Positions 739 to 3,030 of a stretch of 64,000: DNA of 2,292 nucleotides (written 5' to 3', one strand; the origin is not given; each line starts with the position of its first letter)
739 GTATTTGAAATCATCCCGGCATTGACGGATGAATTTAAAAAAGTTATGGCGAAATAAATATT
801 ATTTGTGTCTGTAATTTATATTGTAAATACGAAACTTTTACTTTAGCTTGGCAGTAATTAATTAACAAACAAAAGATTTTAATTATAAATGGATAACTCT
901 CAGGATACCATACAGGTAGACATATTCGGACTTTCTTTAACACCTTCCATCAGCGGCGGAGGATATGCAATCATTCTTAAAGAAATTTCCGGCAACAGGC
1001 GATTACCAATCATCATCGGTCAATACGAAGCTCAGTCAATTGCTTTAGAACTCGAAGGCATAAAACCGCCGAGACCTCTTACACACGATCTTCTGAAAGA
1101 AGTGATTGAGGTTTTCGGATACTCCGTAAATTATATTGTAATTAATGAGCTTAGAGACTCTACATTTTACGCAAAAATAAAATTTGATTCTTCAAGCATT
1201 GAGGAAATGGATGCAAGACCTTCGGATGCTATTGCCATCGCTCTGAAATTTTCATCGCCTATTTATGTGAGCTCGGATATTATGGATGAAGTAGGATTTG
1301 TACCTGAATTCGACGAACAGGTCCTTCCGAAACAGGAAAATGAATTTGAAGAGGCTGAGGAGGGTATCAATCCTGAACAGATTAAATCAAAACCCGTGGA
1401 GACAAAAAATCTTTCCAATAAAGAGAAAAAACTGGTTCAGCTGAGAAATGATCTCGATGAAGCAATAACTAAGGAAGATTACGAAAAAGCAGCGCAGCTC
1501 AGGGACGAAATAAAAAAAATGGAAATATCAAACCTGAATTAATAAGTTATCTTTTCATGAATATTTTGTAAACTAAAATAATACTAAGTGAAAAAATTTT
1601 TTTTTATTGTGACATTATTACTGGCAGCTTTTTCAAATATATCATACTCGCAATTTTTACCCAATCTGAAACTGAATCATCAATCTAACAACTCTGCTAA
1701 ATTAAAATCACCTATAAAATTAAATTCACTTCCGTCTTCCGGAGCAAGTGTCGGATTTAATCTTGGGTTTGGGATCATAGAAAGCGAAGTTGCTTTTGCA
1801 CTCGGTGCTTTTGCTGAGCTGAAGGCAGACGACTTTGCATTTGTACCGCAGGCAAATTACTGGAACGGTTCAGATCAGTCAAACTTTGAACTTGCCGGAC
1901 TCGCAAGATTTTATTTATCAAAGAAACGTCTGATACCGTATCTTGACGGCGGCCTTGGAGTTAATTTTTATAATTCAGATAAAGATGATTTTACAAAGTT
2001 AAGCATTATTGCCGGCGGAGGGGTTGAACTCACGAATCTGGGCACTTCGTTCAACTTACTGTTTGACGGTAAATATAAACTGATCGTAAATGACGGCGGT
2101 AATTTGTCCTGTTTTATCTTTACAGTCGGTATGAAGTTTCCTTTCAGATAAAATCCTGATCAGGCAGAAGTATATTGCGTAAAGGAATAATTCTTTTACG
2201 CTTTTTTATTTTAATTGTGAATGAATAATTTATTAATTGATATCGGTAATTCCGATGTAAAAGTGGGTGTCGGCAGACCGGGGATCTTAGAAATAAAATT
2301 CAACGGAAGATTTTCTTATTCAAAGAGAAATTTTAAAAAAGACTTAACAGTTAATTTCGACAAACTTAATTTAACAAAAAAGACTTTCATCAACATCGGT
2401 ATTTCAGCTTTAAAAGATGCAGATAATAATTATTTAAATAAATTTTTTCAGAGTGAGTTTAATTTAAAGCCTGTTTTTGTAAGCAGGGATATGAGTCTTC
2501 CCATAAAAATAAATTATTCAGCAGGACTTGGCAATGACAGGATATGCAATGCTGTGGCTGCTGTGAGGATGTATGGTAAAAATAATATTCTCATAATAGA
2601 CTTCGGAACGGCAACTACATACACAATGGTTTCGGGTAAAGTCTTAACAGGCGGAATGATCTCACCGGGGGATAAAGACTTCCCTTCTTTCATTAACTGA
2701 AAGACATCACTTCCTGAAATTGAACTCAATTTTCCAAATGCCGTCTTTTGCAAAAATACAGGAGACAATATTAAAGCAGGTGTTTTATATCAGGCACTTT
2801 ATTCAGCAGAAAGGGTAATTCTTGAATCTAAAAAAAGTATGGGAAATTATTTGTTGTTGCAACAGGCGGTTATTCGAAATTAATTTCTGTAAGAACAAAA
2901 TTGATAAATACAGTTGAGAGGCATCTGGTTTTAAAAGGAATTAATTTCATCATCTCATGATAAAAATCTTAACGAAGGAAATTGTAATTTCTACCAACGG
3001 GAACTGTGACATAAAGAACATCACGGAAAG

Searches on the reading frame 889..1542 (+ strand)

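Call 27: search_protein_families(library=pfam, proteins=[window:889-1542:+], max_evalue=0.001)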
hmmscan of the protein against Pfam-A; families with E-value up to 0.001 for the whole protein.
window:889-1542:+ (217 aa): 2 families
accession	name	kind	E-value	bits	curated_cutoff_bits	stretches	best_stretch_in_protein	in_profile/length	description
PF02577.19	BFN_dom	-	1.2e-40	138.3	27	1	28-137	1-109/112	Bifunctional nuclease domain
PF02151.25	UVR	-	1.7e-08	34.3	21.5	1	179-212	1-34/36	UvrB/uvrC motif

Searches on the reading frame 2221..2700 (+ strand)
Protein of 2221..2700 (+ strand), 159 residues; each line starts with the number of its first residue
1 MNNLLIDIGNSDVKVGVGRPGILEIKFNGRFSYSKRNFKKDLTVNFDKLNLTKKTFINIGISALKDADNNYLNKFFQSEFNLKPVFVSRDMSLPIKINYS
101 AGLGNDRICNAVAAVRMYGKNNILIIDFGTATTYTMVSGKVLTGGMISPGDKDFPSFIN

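Call 27: search_protein_families(library=pfam, proteins=[window:2221-2700:+], max_evalue=0.001)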
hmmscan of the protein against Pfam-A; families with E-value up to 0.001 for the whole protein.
window:2221-2700:+ (159 aa): 1 family
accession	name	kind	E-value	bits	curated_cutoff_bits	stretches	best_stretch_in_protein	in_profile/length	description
PF03309.20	Pan_kinase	-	5.8e-27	95.3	24.7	1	4-150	2-152/205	Type III pantothenate kinase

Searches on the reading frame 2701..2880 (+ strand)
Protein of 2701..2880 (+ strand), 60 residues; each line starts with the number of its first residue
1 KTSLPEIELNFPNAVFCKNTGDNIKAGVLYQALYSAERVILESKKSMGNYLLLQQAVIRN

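Call 70: search_protein_families(library=pfam, proteins=[window:2701-2880:+], max_evalue=0.1)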
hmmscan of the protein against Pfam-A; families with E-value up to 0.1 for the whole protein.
seq(60 aa): 1 family
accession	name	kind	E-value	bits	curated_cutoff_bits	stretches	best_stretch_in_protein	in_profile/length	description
PF03309.20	Pan_kinase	-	0.00041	20.7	24.7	1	3-40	166-203/205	Type III pantothenate kinase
